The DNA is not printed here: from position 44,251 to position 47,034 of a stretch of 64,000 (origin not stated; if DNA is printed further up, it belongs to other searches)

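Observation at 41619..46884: Three-gene operon: tandem AAA_5 ATPase, CobT/NorD-like acidic-linker VWA protein, and a polytopic membrane protein of unknown function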

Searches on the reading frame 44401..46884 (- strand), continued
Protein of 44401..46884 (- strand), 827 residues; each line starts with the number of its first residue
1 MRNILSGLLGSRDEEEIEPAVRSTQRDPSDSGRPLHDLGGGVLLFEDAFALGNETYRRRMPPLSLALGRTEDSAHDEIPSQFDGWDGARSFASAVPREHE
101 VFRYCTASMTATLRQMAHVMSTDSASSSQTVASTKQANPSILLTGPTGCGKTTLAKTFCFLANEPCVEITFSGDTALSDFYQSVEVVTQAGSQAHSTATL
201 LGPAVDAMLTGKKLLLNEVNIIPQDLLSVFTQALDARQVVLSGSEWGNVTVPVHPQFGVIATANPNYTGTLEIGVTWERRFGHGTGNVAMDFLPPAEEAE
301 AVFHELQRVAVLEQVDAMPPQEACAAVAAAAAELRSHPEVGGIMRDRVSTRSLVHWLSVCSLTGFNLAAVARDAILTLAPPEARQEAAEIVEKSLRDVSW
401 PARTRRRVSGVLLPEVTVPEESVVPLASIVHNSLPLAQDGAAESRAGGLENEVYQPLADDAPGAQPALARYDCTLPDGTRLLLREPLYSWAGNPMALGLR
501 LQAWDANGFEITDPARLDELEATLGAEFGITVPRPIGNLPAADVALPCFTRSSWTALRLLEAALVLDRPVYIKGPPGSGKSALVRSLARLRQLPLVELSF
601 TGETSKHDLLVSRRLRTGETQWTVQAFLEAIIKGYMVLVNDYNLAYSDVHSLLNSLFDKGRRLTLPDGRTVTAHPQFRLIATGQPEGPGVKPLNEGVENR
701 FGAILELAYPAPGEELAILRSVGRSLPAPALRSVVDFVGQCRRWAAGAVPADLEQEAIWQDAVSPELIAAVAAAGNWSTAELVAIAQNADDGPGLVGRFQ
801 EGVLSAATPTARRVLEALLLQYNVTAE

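Call 22: search_solved_structures(query=A1, max_evalue=0.001)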
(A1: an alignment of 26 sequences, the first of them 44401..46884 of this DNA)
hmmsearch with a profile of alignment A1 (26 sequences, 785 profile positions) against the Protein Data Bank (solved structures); distinct sequences matched with E-value up to 0.001: 36.
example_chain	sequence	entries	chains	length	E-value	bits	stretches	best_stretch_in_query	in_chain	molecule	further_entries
6i27_A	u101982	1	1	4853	5.2e-65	223.5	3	518-682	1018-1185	Midasin,Midasin,Midasin,Midasin,Midasin,Midasin,Midasin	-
6i26_A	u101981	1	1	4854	5.2e-65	223.5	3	518-682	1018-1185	Midasin,Midasin,Midasin,Midasin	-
6hyp_A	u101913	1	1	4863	5.2e-65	223.5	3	518-682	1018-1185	Midasin,Midasin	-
5jcs_s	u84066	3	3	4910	5.7e-65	223.3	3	518-682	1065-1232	Midasin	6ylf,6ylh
6or5_A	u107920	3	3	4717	2.5e-62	214.6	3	497-666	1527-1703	Midasin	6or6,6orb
5c3c_A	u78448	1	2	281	9.3e-19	70.5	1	518-744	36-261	CbbQ/NirQ/NorQ domain protein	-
6l1q_C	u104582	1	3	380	5.3e-17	64.7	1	516-738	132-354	CbbQ protein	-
9qh4_A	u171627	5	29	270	6.6e-15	57.8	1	519-720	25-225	Protein NorQ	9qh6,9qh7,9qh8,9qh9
9qhd_A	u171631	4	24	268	4.5e-13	51.7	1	520-732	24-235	Nitric oxide reductase NorQ protein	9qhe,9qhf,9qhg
9ujv_A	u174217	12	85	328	1.1e-11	47.2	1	524-710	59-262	Cobaltochelatase subunit CobS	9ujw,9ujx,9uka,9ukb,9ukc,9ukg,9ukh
9udk_A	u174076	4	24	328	4e-11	45.3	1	524-710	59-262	Cobaltochelatase subunit CobS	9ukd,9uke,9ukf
27pt_A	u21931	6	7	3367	7.5e-09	37.7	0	199-263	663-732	Dynein heavy chain, cytoplasmic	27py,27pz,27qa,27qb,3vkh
3vkg_A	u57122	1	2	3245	2.1e-08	36.3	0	199-263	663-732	Dynein heavy chain, cytoplasmic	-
7swl_A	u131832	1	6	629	1.9e-05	26.5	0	121-140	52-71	Rix7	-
6mat_A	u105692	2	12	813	3e-05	25.8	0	121-140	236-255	Rix7 mutant | Rix7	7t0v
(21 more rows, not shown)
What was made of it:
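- Midasin gives the top PDB sequence score, 223 bits (call 22).
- Tried and rejected: The profile of the whole ATPase scored 223 bits against midasin and 70 against CbbQ (call 22).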

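Call 34: search_protein_families(library=pfam, proteins=[L021:7574-9820:+, L018:3701-4324:+, L069:7612-9264:+, L042:7316-7882:-, L023:5886-6842:+, L039:908-2755:+, L036:23-1729:-, L030:8104-9771:+, L066:6231-7730:+, L060:7624-8325:+], max_evalue=0.001)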
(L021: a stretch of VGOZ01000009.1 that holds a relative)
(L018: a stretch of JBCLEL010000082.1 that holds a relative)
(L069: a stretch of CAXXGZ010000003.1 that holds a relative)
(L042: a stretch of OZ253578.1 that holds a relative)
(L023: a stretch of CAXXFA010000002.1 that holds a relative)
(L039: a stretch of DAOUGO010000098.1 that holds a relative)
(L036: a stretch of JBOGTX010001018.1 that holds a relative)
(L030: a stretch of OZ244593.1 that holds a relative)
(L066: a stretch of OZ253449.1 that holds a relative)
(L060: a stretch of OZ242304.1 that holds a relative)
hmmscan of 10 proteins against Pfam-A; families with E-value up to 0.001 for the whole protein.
L021:7574-9820:+ (749 aa): 2 families
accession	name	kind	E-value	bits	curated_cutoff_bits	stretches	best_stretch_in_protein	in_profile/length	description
PF07690.21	MFS_1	-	4.8e-10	39.3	33.4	1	29-402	8-347/347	Major Facilitator Superfamily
PF01564.23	Spermine_synth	-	5e-07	29.9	22.9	1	530-669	18-159/186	Spermine/spermidine synthase domain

L018:3701-4324:+ (208 aa): 1 family
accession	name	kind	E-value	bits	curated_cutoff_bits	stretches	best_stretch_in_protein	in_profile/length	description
PF00174.25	Oxidored_molyb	-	1.1e-42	145.9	24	1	44-190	2-169/169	Oxidoreductase molybdopterin binding domain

L069:7612-9264:+ (551 aa): 3 families
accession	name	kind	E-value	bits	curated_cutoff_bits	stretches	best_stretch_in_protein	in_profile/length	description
PF00205.28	TPP_enzyme_M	-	1e-31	109.9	30.4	1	184-317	1-137/137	Thiamine pyrophosphate enzyme, central domain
PF02775.26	TPP_enzyme_C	-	3.1e-26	92.4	21.9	1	396-533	12-151/151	Thiamine pyrophosphate enzyme, C-terminal TPP binding domain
PF02776.23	TPP_enzyme_N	-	5.9e-22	78.1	26.8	1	1-104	1-106/119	Thiamine pyrophosphate enzyme, N-terminal TPP binding domain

L042:7316-7882:- (189 aa): 1 family
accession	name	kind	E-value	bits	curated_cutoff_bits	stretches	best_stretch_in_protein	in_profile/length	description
PF00908.23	dTDP_sugar_isom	-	8.5e-10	39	27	1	14-161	3-144/168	dTDP-4-dehydrorhamnose 3,5-epimerase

L023:5886-6842:+ (319 aa): 1 family
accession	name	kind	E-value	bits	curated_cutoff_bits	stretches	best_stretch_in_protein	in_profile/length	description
PF02401.23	LYTB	-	4.7e-83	279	24.5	1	27-305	2-266/267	LytB protein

L039:908-2755:+ (616 aa): 8 families
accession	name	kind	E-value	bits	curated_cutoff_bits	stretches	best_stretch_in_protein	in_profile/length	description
PF14791.11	DNA_pol_B_thumb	-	8.7e-27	93.2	25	1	292-354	1-63/63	DNA polymerase beta thumb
PF14716.13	HHH_8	-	1.4e-20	73.9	30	1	41-114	2-72/73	Helix-hairpin-helix domain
PF14520.12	HHH_5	-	2.4e-16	60.4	27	1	130-187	2-57/57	Helix-hairpin-helix domain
PF02811.25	PHP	-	6.8e-09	36.7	26.4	1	379-486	1-100/164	PHP domain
PF11798.14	IMS_HHH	-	3.1e-06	27.5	24.4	0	166-181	12-27/32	IMS family HHH motif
PF00633.29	HHH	-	7.3e-06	26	24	1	121-146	2-27/30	Helix-hairpin-helix motif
PF12826.13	HHH_2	-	0.00022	21.7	27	0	115-148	20-53/64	Helix-hairpin-helix motif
PF11731.14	Cdd1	-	0.00056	20.5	25.5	0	128-161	4-36/86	Pathogenicity locus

L036:23-1729:- (569 aa): 5 families
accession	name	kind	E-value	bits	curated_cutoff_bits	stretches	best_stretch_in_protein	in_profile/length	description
PF22505.1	RNase_J_b_CASP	-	3.4e-46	156.6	27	1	239-363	2-126/126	Ribonuclease J, beta-CASP domain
PF17770.6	RNase_J_C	-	2.9e-22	80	23.8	1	470-569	1-102/102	Ribonuclease J C-terminal domain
PF00753.33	Lactamase_B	-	3.2e-15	57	22.7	1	33-182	5-153/196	Metallo-beta-lactamase superfamily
PF07521.17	RMMBL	-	3.3e-13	49.8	21.6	1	378-423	10-57/63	Zn-dependent metallo-hydrolase RNA specificity domain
PF12706.13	Lactamase_B_2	-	2.4e-11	44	27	1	72-181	24-146/200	Beta-lactamase superfamily domain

L030:8104-9771:+ (556 aa): 0 families

L066:6231-7730:+ (500 aa): 15 families
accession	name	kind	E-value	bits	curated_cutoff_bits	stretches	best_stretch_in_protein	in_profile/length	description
PF19568.5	Spore_III_AA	-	2e-14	53.8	27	1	163-291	144-275/306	Sporulation stage III, protein AA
PF25516.1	PTPase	-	4.1e-10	39.8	27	1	401-477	2-78/79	Phosphotyrosine protein phosphatase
PF00004.35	AAA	-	1e-09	39.4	21.2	1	166-258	1-76/131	ATPase family associated with various cellular activities (AAA)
PF03266.21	NTPase_1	-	2.2e-08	34.6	23.9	0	166-189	2-25/168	NTPase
PF13604.12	AAA_30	-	1.9e-07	31.5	27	1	151-262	5-109/191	AAA domain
PF13401.12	AAA_22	-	1.1e-06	29.4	27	1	162-253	4-96/130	AAA domain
PF13481.12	AAA_25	-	3.2e-06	27.3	27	1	155-196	25-76/195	AAA domain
PF07728.20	AAA_5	-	1.4e-05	25.6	22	1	166-255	2-80/139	AAA domain (dynein-related subfamily)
PF13238.12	AAA_18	-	4.1e-05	24.5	29.4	1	166-263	1-93/128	AAA domain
PF13191.12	AAA_16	-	5.7e-05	24.1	32.6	1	155-190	15-51/167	AAA ATPase domain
PF25199.1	nSTAND_NTPase5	-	6.8e-05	23.2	34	1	156-204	34-82/145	Novel STAND NTPase 5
PF20720.3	nSTAND3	-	7.1e-05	23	27.2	1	157-203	11-56/155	Novel STAND NTPase 3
PF05729.18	NACHT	-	0.00026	21.3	26.7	1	166-210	3-51/167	NACHT domain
PF13479.12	AAA_24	-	0.00043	20.6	27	1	165-256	4-79/195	AAA domain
PF13173.12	AAA_14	-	0.00058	20.3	27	0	165-266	4-88/129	AAA domain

L060:7624-8325:+ (234 aa): 3 families
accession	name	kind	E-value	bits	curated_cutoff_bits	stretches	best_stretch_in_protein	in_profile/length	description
PF02223.23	Thymidylate_kin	-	3.3e-40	138.2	27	1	16-201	1-176/185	Thymidylate kinase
PF13521.12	AAA_28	-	8.2e-05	23.3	27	1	14-147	2-119/164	AAA domain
PF13671.12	AAA_33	-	9e-05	23.2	27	1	13-156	1-116/143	AAA domain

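Call 35: search_protein_families(library=pfam, proteins=[L072:14188-15051:+, L002:15538-15981:-, L012:14932-15702:+, L064:4035-5249:+, L070:3662-4810:+, L048:9015-9641:-, L037:17039-19153:+, L046:14182-15417:+, L057:16221-16637:+, L072:19451-20155:+], max_evalue=0.01)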
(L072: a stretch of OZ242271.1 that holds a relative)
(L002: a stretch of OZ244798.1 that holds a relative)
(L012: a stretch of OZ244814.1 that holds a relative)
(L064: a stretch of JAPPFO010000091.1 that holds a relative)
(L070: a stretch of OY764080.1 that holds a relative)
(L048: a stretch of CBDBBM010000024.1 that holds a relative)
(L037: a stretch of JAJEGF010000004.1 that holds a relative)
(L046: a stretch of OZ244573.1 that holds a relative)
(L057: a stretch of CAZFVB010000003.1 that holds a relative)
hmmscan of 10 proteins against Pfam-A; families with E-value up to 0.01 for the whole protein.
L072:14188-15051:+ (288 aa): 0 families

L002:15538-15981:- (148 aa): 0 families

L012:14932-15702:+ (257 aa): 1 family
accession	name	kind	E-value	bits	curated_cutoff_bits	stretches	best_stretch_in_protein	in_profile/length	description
PF02517.21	Rce1-like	-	0.0015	19.2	22.4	1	152-235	5-85/93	Type II CAAX prenyl endopeptidase Rce1-like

L064:4035-5249:+ (405 aa): 6 families
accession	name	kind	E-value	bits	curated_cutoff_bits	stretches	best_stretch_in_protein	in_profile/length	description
PF00534.26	Glycos_transf_1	-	2.6e-35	121.9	26.4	1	208-383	2-172/172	Glycosyl transferases group 1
PF13692.12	Glyco_trans_1_4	-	1.2e-26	94.1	27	1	222-369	2-142/142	Glycosyl transferases group 1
PF13439.12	Glyco_transf_4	-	9.2e-24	84.8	28.5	1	20-200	1-170/170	Glycosyltransferase Family 4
PF13579.12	Glyco_trans_4_4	-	6.8e-20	72.4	29.7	1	21-189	1-152/158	Glycosyl transferase 4-like domain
PF08323.17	Glyco_transf_5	-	1.9e-14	54.4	22.7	1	7-179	1-224/239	Starch synthase catalytic domain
PF20706.3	GT4-conflict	-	6.1e-12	45.6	26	1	155-394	137-382/385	Family 4 Glycosyltransferase in conflict systems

L070:3662-4810:+ (383 aa): 1 family
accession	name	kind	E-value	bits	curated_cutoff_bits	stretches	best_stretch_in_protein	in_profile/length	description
PF03065.20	Glyco_hydro_57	-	6.1e-43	147.6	21.2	1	20-268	29-282/291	Glycosyl hydrolase family 57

L048:9015-9641:- (209 aa): 6 families
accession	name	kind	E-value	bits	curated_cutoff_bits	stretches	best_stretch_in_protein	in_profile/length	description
PF00717.28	Peptidase_S24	-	1.8e-29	102.2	23.3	1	86-201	2-116/116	Peptidase S24-like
PF01726.22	LexA_DNA_bind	-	1.9e-17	63.2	23.7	1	5-62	2-60/65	LexA DNA binding domain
PF12802.13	MarR_2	-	0.00022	21.8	27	1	14-64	7-56/61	MarR family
PF09339.16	HTH_IclR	-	0.00025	21.2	22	1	13-61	4-51/52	IclR helix-turn-helix domain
PF23438.1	DUF7123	-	0.00088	19.8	27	1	6-49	1-43/70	Domain of unknown function (DUF7123)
PF00196.25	GerE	-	0.0056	16.7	23.5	0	6-55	2-44/57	Bacterial regulatory proteins, luxR family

L037:17039-19153:+ (705 aa): 2 families
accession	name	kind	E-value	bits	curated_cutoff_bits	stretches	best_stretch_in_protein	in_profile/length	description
PF00723.27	Glyco_hydro_15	-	5e-32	111.8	22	1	320-692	3-424/427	Glycosyl hydrolases family 15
PF22422.2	MGH1-like_GH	-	3.7e-05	23.9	27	1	498-685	179-355/356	Mannosylglycerate hydrolase MGH1-like glycoside hydrolase domain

L046:14182-15417:+ (412 aa): 4 families
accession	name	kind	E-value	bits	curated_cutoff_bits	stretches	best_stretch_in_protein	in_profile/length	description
PF00575.29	S1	-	3.6e-51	171.9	22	4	223-294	2-74/74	S1 RNA binding domain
PF23459.1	S1_RRP5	-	1.5e-09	38.7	27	0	226-293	4-72/72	RRP5 S1 domain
PF09883.16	DUF2110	-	0.0058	17.4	23.2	0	128-172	3-47/87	DUF2110 central domain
PF13509.12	S1_2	-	0.0058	17.2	21.8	0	86-97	37-48/61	S1 domain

L057:16221-16637:+ (139 aa): 2 families
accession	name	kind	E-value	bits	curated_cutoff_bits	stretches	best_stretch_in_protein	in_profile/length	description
PF04126.18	Cyclophil_like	-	2.8e-36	124.4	27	1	16-135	2-120/120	Cyclophilin-like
PF18050.6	Cyclophil_like2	-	4.2e-12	46.6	22.7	1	19-98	1-82/115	Cyclophilin-like family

L072:19451-20155:+ (235 aa): 10 families
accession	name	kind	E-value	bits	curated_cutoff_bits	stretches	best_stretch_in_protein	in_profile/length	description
PF07719.23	TPR_2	-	3.4e-10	39.7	27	1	119-151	1-33/34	Tetratricopeptide repeat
PF13424.12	TPR_12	-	1.5e-08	35.1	30.1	1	49-113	8-73/77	Tetratricopeptide repeat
PF13428.12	TPR_14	-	2.9e-07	30.9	23.5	0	86-128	2-44/44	Tetratricopeptide repeat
PF14559.12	TPR_19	-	2.9e-05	24.7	25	2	97-153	3-60/68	Tetratricopeptide repeat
PF13181.12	TPR_8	-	4.4e-05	23.7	25.7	0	120-150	2-32/34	Tetratricopeptide repeat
PF23914.1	TPR_CcmH_CycH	-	6.9e-05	23.2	42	1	115-218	46-150/158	Cytochrome c-type biogenesis protein H TPR domain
PF00515.34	TPR_1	-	0.00017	21.7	27.8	0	119-151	1-33/34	Tetratricopeptide repeat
PF13174.12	TPR_6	-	0.00053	20.9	26.3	0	193-217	4-28/33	Tetratricopeptide repeat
PF13432.12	TPR_16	-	0.00054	20.8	32.7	1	94-153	6-65/65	Tetratricopeptide repeat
PF07721.20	TPR_4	-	0.008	17.1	27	1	193-214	5-26/26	Tetratricopeptide repeat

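Call 58: find_encoding_contigs(protein=P0001, flank=10000, max_places=3)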
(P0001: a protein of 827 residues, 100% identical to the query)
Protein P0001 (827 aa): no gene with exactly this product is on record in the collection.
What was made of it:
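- Tried and rejected: The look-up of the window's own ATPase in the contig index found nothing (call 58).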

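Call 59: find_encoding_contigs(protein=P0002, flank=10000, max_places=2)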
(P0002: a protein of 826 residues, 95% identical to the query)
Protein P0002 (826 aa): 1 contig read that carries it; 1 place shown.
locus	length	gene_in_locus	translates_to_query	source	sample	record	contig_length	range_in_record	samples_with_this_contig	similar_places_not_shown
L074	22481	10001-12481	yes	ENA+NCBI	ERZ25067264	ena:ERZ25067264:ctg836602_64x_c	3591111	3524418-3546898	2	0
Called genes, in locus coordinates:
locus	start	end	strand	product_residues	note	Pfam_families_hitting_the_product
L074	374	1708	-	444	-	PF01041:DegT_DnrJ_EryC1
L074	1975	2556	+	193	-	PF06559:DCD_N, PF22769:DCD, PF22569:DCD_C (weak)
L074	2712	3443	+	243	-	PF00300:His_Phos_1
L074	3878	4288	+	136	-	PF01476:LysM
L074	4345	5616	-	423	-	PF00171:Aldedh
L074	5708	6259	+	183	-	PF00293:NUDIX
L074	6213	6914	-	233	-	PF01300:Sua5_yciO_yrdC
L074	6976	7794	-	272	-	PF00702:Hydrolase (weak), PF05116:S6PP (faint), PF08282:Hydrolase_3, PF12710:HAD (faint)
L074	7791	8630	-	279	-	PF01261:AP_endonuc_2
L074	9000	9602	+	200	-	-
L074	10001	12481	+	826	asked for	PF00005:ABC_tran (faint), PF01078:Mg_chelatase (faint), PF01637:ATPase_2 (faint), PF13191:AAA_16 (faint), PF20720:nSTAND3 (faint), PF07728:AAA_5, PF13401:AAA_22 (weak), PF07728:AAA_5, +6 more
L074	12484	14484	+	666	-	-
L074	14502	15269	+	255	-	-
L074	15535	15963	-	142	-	-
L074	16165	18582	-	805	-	PF00317:Ribonuc_red_lgN, PF02867:Ribonuc_red_lgC, PF12637:TSCPD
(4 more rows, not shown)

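Call 60: find_encoding_contigs(protein=P0099, flank=10000, max_places=4)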
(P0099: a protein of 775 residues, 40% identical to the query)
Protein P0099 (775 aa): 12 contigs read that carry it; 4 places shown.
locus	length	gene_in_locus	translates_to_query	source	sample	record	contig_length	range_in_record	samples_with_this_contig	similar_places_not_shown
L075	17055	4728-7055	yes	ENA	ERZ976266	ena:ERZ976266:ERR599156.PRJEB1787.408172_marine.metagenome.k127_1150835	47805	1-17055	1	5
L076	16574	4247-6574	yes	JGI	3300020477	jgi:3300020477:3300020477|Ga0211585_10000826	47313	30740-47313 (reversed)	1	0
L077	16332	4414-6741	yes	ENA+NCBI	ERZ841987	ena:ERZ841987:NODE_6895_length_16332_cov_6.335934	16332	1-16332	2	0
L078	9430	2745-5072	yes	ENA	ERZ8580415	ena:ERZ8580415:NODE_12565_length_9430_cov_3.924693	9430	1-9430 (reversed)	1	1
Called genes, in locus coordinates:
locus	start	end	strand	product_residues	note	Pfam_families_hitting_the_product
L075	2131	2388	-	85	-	-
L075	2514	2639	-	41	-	-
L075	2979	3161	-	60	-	-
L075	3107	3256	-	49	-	-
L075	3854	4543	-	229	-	PF01726:LexA_DNA_bind, PF12802:MarR_2 (faint), PF00717:Peptidase_S24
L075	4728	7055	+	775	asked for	PF12775:AAA_7 (faint), PF00005:ABC_tran (faint), PF01078:Mg_chelatase (faint), PF02367:TsaE (faint), PF03215:Rad17 (faint), PF13191:AAA_16 (faint), PF07728:AAA_5, PF07728:AAA_5, +9 more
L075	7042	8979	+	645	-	PF00092:VWA (weak), PF13519:VWA_2 (weak)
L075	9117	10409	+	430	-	PF23459:S1_RRP5 (faint), PF00575:S1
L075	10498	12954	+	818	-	PF02861:Clp_N, PF05621:TniB (weak), PF00004:AAA, PF17871:AAA_lid_9, PF00004:AAA, PF07724:AAA_2, PF07728:AAA_5, PF10431:ClpB_D2-small, +9 more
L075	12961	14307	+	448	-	PF18073:Zn_ribbon_LapB, PF13481:AAA_25, PF03796:DnaB_C (weak), PF06745:ATPase, PF13541:ChlI (faint)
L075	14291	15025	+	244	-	PF01128:IspD, PF12804:NTP_transf_3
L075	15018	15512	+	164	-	PF02542:YgbB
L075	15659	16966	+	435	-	PF00133:tRNA-synt_1 (faint), PF01406:tRNA-synt_1e, PF01921:tRNA-synt_1f (faint), PF09334:tRNA-synt_1g, PF09190:DALR_2, PF23493:CysS_C (weak)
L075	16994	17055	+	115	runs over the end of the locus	PF02152:FolB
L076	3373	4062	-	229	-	PF01726:LexA_DNA_bind, PF12802:MarR_2 (faint), PF00717:Peptidase_S24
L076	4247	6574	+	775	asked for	PF12775:AAA_7 (faint), PF00005:ABC_tran (faint), PF01078:Mg_chelatase (faint), PF02367:TsaE (faint), PF03215:Rad17 (faint), PF13191:AAA_16 (faint), PF07728:AAA_5, PF07728:AAA_5, +9 more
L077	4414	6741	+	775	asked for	PF12775:AAA_7 (faint), PF00005:ABC_tran (faint), PF01078:Mg_chelatase (faint), PF02367:TsaE (faint), PF03215:Rad17 (faint), PF13191:AAA_16 (faint), PF07728:AAA_5, PF07728:AAA_5, +9 more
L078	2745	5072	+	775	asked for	PF12775:AAA_7 (faint), PF00005:ABC_tran (faint), PF01078:Mg_chelatase (faint), PF02367:TsaE (faint), PF03215:Rad17 (faint), PF13191:AAA_16 (faint), PF07728:AAA_5, PF07728:AAA_5, +9 more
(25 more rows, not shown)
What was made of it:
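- The genes are 2 nt apart here and overlap by 14 nt in marine relatives (call 60). The neighbours in other clades are housekeeping genes such as LexA, ClpC, RadA, IspDF and CysS (calls 35, 60).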
